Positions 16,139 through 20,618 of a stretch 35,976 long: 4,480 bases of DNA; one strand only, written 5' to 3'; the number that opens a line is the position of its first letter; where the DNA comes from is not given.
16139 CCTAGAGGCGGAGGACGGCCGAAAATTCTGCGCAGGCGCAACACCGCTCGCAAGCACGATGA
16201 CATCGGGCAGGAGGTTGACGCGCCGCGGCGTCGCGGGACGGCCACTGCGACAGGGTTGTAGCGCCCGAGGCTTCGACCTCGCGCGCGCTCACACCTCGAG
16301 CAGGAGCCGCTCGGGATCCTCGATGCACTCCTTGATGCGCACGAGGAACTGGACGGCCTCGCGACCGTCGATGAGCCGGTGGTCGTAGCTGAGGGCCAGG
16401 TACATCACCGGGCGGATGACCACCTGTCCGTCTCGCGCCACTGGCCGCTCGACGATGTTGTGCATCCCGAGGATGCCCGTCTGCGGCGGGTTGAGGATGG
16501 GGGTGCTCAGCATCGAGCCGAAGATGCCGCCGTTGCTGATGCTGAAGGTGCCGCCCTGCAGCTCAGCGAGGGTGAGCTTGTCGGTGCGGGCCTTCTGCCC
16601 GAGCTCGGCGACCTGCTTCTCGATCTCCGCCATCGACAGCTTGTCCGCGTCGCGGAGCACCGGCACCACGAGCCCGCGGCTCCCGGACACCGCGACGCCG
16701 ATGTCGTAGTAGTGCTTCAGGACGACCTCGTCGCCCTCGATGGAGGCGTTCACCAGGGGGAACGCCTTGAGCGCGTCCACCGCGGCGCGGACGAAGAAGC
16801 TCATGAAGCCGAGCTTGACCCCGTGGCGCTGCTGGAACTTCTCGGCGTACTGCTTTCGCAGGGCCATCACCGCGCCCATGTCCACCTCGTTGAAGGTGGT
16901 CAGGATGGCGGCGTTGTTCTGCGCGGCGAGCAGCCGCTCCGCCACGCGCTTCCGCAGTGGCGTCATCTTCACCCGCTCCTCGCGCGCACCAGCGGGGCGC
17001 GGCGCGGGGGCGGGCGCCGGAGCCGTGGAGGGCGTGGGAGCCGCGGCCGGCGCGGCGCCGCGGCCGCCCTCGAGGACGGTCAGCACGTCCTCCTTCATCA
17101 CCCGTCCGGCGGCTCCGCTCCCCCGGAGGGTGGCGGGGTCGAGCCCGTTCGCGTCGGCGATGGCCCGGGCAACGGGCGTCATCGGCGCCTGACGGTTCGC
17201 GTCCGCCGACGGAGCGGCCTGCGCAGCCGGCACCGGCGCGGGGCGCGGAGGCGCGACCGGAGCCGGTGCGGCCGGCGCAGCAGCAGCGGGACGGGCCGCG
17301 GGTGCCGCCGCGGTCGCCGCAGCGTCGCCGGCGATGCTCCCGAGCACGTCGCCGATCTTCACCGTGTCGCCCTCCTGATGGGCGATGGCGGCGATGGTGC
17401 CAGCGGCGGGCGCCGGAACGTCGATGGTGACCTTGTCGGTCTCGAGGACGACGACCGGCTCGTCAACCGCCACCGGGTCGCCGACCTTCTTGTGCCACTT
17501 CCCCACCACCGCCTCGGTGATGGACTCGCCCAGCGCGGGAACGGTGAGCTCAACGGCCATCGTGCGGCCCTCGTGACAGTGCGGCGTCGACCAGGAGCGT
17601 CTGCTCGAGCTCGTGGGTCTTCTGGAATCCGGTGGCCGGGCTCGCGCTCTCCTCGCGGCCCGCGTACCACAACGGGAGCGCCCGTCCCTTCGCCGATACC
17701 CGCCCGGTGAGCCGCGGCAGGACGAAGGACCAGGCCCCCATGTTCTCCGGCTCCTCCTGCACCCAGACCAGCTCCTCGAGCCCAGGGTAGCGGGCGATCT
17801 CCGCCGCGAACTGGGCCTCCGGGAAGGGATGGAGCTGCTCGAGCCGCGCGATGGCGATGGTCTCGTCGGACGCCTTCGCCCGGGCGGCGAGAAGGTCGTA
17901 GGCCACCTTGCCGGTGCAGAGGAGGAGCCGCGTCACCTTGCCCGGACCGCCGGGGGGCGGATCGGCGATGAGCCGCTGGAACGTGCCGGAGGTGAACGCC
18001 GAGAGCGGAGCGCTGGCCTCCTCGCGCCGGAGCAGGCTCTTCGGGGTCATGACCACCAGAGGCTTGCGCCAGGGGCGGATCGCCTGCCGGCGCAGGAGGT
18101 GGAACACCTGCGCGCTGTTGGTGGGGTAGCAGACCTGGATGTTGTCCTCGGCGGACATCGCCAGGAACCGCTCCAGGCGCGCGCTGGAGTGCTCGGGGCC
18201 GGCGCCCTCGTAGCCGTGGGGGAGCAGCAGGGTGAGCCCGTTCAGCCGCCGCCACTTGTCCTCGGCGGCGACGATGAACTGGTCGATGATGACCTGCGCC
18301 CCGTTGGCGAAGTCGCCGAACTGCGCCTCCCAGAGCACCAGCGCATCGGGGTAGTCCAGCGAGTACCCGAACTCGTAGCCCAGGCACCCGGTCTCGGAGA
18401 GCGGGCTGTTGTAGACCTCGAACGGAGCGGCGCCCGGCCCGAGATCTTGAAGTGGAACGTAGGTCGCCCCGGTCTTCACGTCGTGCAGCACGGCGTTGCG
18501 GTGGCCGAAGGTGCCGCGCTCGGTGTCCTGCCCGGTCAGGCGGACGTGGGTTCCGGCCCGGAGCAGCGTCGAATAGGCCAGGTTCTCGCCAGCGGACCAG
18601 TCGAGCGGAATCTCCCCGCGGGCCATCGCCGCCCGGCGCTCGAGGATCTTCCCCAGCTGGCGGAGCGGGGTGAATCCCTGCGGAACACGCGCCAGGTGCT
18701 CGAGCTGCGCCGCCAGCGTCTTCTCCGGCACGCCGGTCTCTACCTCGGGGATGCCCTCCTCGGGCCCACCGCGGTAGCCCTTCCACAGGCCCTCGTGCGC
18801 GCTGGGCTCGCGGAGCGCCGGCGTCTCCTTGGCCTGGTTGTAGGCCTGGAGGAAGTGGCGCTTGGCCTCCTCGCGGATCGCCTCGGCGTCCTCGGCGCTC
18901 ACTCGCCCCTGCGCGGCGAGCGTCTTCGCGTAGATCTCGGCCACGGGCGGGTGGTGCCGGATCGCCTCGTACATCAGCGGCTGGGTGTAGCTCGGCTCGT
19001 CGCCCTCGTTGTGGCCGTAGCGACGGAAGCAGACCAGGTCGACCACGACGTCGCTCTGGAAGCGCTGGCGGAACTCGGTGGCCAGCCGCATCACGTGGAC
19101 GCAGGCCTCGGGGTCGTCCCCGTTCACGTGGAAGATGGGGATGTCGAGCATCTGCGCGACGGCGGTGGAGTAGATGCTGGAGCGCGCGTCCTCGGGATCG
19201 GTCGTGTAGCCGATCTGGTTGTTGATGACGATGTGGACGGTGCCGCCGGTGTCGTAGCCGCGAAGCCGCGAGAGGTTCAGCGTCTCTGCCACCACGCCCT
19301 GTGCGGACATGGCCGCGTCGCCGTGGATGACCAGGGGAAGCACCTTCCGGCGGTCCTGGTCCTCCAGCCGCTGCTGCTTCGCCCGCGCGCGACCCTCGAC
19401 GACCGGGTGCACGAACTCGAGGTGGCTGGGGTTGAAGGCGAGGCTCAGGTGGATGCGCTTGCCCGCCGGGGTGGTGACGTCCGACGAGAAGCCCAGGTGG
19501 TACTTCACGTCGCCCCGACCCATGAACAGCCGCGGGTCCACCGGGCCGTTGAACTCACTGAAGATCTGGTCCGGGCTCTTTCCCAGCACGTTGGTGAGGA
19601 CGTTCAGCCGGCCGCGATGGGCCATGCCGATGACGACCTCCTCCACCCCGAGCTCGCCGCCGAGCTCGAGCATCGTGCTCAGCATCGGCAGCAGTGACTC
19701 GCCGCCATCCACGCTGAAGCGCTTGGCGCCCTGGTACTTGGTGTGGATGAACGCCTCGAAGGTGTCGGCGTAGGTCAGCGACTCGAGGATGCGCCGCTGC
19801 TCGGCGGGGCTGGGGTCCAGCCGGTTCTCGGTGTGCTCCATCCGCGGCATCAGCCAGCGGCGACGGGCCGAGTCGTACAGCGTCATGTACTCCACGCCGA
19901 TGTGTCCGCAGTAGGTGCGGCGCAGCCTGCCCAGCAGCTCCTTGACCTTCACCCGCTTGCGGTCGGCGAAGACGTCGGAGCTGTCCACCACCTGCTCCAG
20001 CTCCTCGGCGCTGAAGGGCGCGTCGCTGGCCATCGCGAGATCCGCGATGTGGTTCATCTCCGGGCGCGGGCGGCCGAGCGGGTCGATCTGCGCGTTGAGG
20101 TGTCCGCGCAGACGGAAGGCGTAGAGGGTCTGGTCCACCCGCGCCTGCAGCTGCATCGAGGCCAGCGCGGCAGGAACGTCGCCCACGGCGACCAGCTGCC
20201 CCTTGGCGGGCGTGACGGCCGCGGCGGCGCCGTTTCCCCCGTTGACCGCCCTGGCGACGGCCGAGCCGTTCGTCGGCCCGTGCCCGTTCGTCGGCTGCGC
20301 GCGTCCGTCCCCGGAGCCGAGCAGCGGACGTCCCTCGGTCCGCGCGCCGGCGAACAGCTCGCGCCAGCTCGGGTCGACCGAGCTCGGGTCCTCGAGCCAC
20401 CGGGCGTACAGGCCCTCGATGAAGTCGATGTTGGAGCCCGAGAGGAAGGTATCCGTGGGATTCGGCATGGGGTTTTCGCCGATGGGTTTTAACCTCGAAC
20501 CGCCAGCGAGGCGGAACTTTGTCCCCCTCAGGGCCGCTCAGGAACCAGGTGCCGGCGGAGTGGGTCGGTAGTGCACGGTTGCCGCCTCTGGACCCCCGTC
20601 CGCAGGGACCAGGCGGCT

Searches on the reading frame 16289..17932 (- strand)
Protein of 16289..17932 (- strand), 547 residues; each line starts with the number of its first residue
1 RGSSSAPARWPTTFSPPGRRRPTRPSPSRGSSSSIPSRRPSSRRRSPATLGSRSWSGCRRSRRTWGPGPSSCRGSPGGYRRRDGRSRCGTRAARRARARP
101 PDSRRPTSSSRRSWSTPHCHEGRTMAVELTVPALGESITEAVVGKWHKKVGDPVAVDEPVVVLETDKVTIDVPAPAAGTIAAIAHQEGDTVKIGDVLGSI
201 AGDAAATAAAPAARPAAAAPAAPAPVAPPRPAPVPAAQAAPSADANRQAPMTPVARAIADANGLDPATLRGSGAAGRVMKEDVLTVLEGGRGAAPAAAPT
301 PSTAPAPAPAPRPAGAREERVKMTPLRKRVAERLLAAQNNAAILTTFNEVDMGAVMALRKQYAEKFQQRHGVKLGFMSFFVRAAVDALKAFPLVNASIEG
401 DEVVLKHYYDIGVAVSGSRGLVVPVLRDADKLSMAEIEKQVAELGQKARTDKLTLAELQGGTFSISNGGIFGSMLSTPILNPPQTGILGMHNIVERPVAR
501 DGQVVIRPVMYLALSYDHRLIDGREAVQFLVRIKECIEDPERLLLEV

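Call 9: search_protein_families(library=pfam, proteins=[window:16289-17932:-], max_evalue=0.001)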
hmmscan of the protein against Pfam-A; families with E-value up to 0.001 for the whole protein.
window:16289-17932:- (547 aa): 3 families
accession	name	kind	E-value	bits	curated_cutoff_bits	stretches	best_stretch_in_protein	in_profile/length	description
PF00198.28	2-oxoacid_dh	-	9.1e-84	280.9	23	1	317-545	3-232/232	2-oxoacid dehydrogenases acyltransferase (catalytic domain)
PF00364.28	Biotin_lipoyl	-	2e-20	72.9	22.1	1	128-199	2-72/73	Biotin-requiring enzyme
PF02817.22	E3_binding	-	4.5e-10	40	23.7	1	251-284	3-36/36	e3 binding domain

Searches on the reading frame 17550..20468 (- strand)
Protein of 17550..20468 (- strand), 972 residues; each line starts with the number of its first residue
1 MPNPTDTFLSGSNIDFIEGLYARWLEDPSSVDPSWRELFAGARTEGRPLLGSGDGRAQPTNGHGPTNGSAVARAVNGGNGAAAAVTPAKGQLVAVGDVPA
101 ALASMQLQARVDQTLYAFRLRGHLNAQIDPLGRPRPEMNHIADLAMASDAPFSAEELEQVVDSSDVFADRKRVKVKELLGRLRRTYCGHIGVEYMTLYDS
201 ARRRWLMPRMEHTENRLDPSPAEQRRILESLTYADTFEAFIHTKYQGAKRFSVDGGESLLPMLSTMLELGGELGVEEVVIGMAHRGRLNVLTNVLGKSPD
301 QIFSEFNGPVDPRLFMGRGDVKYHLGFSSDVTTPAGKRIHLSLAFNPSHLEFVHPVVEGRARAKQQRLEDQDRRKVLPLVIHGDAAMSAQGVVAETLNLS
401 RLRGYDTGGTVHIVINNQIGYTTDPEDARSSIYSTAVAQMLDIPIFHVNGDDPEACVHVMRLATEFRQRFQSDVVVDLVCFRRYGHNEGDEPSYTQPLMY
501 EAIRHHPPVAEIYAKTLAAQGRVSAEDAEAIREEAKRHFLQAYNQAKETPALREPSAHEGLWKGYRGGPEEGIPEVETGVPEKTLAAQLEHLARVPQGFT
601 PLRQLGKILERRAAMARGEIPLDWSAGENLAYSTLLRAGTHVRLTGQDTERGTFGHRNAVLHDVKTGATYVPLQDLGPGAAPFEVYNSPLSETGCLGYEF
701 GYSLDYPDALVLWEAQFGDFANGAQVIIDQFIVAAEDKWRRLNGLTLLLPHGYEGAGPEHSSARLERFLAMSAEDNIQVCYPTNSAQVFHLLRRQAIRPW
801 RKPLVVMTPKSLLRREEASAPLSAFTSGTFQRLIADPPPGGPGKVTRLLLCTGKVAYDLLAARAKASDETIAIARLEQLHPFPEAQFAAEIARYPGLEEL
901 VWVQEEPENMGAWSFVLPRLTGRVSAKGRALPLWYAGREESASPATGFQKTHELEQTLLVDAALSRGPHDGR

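Call 9: search_protein_families(library=pfam, proteins=[window:17550-20468:-], max_evalue=0.001)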
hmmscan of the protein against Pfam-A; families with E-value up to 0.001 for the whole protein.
window:17550-20468:- (972 aa): 4 families
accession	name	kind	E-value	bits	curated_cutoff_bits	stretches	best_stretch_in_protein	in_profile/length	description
PF00676.26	E1_dh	-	1.7e-53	182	22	1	236-551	8-296/300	Dehydrogenase E1 component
PF16870.10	OxoGdeHyase_C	-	6.3e-45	153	27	1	822-964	4-151/151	2-oxoglutarate dehydrogenase C-terminal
PF02779.29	Transket_pyr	-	5.8e-43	147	27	1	622-814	3-173/174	Transketolase, pyrimidine binding domain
PF16078.10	2-oxogl_dehyd_N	-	8.2e-16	57.7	27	1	6-42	1-37/41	2-oxoglutarate dehydrogenase N-terminus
